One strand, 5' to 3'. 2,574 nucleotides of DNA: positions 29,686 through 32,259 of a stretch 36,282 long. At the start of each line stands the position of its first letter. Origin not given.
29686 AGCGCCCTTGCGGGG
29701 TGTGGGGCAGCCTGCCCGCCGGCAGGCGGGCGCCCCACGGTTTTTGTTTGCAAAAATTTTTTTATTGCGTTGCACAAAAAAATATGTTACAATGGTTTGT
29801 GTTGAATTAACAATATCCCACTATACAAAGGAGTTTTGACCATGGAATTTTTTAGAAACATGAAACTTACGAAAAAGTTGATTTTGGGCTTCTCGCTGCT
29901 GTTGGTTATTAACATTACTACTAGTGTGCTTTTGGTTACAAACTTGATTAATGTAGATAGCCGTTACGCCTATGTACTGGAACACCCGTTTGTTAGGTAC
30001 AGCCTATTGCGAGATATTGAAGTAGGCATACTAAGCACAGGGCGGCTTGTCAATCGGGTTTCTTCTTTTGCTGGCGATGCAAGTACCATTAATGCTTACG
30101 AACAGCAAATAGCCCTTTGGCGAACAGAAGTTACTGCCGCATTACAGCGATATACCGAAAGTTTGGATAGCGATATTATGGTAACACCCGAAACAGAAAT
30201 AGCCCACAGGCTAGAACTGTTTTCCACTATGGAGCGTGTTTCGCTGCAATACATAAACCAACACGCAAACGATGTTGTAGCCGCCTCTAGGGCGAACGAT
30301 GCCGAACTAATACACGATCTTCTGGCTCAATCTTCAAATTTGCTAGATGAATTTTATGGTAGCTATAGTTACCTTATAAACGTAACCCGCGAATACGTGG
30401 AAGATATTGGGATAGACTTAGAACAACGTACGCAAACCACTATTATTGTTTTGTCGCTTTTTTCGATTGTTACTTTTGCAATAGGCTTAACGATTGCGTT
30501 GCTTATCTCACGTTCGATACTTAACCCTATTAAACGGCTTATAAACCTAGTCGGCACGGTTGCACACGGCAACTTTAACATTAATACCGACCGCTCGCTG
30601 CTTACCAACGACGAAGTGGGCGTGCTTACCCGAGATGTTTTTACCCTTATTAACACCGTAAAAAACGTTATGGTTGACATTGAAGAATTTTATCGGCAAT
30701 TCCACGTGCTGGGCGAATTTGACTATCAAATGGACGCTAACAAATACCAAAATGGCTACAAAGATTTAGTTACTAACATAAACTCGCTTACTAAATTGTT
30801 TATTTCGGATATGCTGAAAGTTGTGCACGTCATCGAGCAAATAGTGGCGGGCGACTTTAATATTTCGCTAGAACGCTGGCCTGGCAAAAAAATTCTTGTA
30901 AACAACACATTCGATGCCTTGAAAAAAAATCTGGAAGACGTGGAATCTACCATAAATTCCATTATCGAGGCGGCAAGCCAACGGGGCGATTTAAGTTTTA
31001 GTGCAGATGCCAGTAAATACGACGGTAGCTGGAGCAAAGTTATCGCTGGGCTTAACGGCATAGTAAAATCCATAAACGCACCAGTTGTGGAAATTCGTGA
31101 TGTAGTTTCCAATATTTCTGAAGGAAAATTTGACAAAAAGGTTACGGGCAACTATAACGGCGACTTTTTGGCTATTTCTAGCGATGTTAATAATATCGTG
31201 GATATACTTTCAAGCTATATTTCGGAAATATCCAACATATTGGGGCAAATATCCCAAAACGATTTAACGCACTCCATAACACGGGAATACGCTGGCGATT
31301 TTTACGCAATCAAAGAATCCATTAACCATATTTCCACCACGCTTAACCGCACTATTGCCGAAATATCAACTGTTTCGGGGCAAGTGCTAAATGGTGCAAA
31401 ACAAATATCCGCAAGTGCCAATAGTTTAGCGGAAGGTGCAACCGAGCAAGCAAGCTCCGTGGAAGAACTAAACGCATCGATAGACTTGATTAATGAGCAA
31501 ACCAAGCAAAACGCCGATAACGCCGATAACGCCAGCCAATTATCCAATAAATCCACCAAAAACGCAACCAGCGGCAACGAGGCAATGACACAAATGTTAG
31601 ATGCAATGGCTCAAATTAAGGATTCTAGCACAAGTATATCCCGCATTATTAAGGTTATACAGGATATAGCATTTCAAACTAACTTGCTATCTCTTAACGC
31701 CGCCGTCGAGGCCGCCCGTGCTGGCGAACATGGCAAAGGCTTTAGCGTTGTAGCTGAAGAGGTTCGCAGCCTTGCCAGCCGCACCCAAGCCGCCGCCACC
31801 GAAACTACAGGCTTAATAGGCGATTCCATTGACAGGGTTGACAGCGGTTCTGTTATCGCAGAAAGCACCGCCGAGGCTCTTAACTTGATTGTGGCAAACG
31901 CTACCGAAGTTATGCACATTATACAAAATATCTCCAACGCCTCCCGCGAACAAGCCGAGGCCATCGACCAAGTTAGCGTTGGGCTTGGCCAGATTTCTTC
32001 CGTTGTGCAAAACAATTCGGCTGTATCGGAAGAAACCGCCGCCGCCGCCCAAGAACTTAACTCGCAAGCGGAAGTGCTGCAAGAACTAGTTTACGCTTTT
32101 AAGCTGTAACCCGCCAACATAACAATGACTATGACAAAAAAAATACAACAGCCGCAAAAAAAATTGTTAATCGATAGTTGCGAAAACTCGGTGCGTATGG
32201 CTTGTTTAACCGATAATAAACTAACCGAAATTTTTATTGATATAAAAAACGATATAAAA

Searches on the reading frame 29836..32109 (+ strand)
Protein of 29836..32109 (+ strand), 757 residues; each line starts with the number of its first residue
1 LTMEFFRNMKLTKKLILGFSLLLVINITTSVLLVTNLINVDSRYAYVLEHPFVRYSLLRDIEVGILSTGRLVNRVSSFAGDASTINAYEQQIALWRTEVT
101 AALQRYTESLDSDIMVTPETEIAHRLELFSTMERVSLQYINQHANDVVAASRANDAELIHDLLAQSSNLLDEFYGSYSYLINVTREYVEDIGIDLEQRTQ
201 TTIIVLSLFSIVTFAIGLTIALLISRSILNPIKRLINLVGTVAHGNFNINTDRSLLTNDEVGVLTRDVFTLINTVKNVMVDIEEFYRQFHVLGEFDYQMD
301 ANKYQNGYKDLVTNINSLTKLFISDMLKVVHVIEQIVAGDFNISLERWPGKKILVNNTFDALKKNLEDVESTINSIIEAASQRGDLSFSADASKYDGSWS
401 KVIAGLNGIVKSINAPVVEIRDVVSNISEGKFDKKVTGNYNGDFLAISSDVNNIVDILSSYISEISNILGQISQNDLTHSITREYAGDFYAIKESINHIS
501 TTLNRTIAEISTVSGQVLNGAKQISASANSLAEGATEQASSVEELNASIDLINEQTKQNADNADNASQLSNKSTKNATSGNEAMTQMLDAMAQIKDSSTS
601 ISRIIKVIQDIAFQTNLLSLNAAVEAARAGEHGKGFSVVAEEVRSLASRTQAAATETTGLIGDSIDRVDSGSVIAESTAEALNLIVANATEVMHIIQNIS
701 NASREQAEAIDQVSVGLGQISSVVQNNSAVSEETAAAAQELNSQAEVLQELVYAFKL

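Call 61: search_protein_families(library=pfam, proteins=[window:29836-32109:+], max_evalue=0.00001)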
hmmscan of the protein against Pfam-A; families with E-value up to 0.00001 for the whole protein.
window:29836-32109:+ (757 aa): 4 families
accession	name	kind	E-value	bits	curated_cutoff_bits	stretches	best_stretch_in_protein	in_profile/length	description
PF00015.26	MCPsignal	-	6.8e-48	163.2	34.6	1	568-723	2-171/172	Methyl-accepting chemotaxis protein (MCP) signalling domain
PF18947.5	HAMP_2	-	1.2e-27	96.1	24.3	2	394-459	1-66/67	HAMP domain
PF00672.30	HAMP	-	1.5e-10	41.7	25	0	223-266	1-42/53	HAMP domain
PF18575.6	HAMP_N3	-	2.4e-09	37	25.7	1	328-366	4-42/43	HAMP N-terminal domain 3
